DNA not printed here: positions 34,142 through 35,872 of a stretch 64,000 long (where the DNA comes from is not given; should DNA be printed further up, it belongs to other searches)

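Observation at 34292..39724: Compact triacylglycerol/wax-ester (Kennedy pathway) locus: HAD-IB::LPLAT fusion divergent from plsB-WS/DGAT (ATGA-coupled)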

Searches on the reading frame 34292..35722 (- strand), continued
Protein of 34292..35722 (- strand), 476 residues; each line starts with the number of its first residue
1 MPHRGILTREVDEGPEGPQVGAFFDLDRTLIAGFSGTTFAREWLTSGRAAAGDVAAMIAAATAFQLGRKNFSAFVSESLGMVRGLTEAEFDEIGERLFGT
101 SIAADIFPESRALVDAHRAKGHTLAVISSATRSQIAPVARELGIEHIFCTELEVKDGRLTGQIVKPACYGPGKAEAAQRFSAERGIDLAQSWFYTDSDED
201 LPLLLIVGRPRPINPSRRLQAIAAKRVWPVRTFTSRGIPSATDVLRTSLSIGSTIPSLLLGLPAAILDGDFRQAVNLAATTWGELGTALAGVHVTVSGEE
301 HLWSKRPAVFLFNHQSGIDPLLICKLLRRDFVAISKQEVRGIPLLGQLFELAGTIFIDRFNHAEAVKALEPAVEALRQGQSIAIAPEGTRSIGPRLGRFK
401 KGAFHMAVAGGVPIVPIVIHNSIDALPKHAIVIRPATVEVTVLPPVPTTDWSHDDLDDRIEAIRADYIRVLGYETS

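Call 71: get_annotated_region(hit=H2, flank=6000)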
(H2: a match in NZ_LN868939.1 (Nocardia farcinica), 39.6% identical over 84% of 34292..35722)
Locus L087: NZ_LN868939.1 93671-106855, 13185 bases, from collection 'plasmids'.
description: Nocardia farcinica strain NCTC11134 plasmid 2, complete sequence
organism: Nocardia farcinica (NCBI taxid 37329)
taxonomy: Bacteria; Actinomycetota; Actinomycetes; Mycobacteriales; Nocardiaceae; Nocardia; Nocardia farcinica
host: -; source: not known; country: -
typing (MOB-suite, as given by PLSDB): non-mobilizable
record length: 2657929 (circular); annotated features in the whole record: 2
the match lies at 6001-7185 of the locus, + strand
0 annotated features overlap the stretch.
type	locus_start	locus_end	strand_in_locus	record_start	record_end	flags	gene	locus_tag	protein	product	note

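Call 74: search_protein_families(library=pfam, proteins=[L087:132-1742:+, L087:1811-3175:+, L087:3227-5815:+, L087:5812-7212:+, L087:8135-9376:+, L086:7422-9329:+, L086:5953-7470:+], max_evalue=0.00001)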
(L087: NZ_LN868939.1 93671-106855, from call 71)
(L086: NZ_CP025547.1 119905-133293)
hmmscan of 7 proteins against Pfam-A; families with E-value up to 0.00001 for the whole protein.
L087:132-1742:+ (536 aa): 2 families
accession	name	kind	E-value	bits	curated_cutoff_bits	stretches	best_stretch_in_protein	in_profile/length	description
PF00501.34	AMP-binding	-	6.6e-72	242.9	29.9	1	38-399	2-384/384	AMP-binding enzyme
PF13193.12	AMP-binding_C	-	9.7e-10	39.7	24.5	1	450-525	1-76/76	AMP-binding enzyme C-terminal domain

L087:1811-3175:+ (454 aa): 0 families

L087:3227-5815:+ (862 aa): 2 families
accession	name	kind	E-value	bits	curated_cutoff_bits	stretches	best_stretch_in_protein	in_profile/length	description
PF19277.4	GPAT_C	-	3.8e-75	253.8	25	1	453-813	2-341/344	Glycerol-3-phosphate acyltransferase C-terminal region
PF01553.26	Acyltransferase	-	4.6e-16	59.3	23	1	311-441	10-131/132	Acyltransferase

L087:5812-7212:+ (466 aa): 2 families
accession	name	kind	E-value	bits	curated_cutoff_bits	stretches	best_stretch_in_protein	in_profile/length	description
PF01553.26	Acyltransferase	-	8.6e-33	113.4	23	1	280-406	1-131/132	Acyltransferase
PF12710.13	HAD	-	1.3e-19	71.8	27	1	68-193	54-182/189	haloacid dehalogenase-like hydrolase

L087:8135-9376:+ (413 aa): 0 families

L086:7422-9329:+ (635 aa): 2 families
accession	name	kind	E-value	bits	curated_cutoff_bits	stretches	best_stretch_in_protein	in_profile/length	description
PF19277.4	GPAT_C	-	7.5e-65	219.9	25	1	264-596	1-342/344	Glycerol-3-phosphate acyltransferase C-terminal region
PF01553.26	Acyltransferase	-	1.6e-10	41.4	23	1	120-251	9-131/132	Acyltransferase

L086:5953-7470:+ (505 aa): 3 families
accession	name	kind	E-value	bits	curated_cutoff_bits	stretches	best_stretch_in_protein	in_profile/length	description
PF12710.13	HAD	-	6.9e-33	115.1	27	1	29-212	1-189/189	haloacid dehalogenase-like hydrolase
PF01553.26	Acyltransferase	-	8.6e-28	97.2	23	1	302-427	2-131/132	Acyltransferase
PF00702.32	Hydrolase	-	9.5e-10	39.6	26.4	1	28-215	3-191/191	haloacid dehalogenase-like hydrolase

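Call 80: find_homologous_proteins(query=P0274)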
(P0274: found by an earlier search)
Query P0274 (967 aa): 52 proteins with E <= 0.001 among 8000 candidates.
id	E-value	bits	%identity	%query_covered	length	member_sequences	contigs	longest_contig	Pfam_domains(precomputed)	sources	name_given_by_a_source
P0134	0.0e+0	1596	100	75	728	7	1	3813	PF00702.33,PF01553.27,PF06974.19,PF12710.14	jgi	jgi:putative phosphoserine phosphatase/1-acylglycerol-3-phosphate O-acyltransferase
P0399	0.0e+0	1387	65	100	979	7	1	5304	PF00702.33,PF01553.27,PF03007.22,PF06974.19,PF12710.14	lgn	-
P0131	0.0e+0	1166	57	100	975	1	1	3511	PF00702.33,PF01553.27,PF03007.22,PF06974.19,PF12710.14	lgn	-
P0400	0.0e+0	1161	56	99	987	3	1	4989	PF00702.33,PF01553.27,PF03007.22,PF06974.19,PF12710.14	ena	-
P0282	5.6e-211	721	46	48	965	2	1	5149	PF00702.33,PF01553.27,PF03007.22,PF06974.19,PF12710.14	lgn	-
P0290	6.7e-207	708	45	48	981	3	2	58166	PF00702.33,PF01553.27,PF03007.22,PF06974.19,PF12710.14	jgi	jgi:HAD superfamily hydrolase (TIGR01490 family)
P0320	3.3e-200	686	46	48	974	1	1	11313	PF00702.33,PF01553.27,PF03007.22,PF06974.19,PF12710.14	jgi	jgi:HAD superfamily hydrolase (TIGR01490 family)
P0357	1.5e-199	683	47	47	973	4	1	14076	PF00702.33,PF01553.27,PF03007.22,PF06974.19,PF12710.14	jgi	jgi:HAD superfamily hydrolase (TIGR01490 family)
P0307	2.7e-199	682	46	48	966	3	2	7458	PF00702.33,PF01553.27,PF03007.22,PF06974.19,PF12710.14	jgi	jgi:HAD superfamily hydrolase (TIGR01490 family)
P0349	2.6e-194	666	45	48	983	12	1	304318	PF00702.33,PF01553.27,PF03007.22,PF06974.19,PF12710.14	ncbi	ncbi:HAD-IB family hydrolase [Geodermatophilus sp. SYSU D01106]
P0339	6.8e-194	665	44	48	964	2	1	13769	PF00702.33,PF01553.27,PF03007.22,PF06974.19,PF12710.14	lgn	-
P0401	9.0e-192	658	46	48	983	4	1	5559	PF00702.33,PF01553.27,PF03007.22,PF06974.19,PF12710.14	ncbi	-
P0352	1.5e-190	654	44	49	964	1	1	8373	PF00702.33,PF01553.27,PF03007.22,PF06974.19,PF12710.14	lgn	-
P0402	6.5e-154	532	40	47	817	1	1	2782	PF01553.27,PF03007.22,PF06974.19,PF12710.14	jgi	jgi:WS/DGAT/MGAT family acyltransferase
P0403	2.5e-146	507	45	60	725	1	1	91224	PF03007.22,PF06974.19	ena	-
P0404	6.3e-124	433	48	49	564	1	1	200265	PF00702.33,PF03007.22,PF06974.19,PF12710.14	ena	-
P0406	8.3e-117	410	42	47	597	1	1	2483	PF01553.27,PF03007.22,PF06974.19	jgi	jgi:WS/DGAT/MGAT family acyltransferase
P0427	1.0e-82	297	45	20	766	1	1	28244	PF03007.22,PF12710.14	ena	-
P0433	8.4e-17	79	33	17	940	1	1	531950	PF00550.32,PF00501.35,PF01553.27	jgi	jgi:1-acyl-sn-glycerol-3-phosphate acyltransferase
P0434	3.1e-13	67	28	16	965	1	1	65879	PF00550.32,PF00501.35,PF01553.27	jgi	jgi:fatty-acyl-CoA synthase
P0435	1.7e-11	61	31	17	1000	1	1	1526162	PF00550.32,PF00501.35,PF01553.27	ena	-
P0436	3.6e-11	60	31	16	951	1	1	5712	PF00550.32,PF00501.35,PF01553.27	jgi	jgi:1-acyl-sn-glycerol-3-phosphate acyltransferase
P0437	1.7e-10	58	34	18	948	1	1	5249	PF00550.32,PF00501.35,PF01553.27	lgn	-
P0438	1.9e-8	51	32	16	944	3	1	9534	PF00550.32,PF00501.35,PF01553.27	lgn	-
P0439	2.6e-8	50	29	19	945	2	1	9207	PF00550.32,PF00501.35,PF01553.27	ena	-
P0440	2.0e-6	44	32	16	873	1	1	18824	PF00550.32,PF00501.35,PF01553.27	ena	-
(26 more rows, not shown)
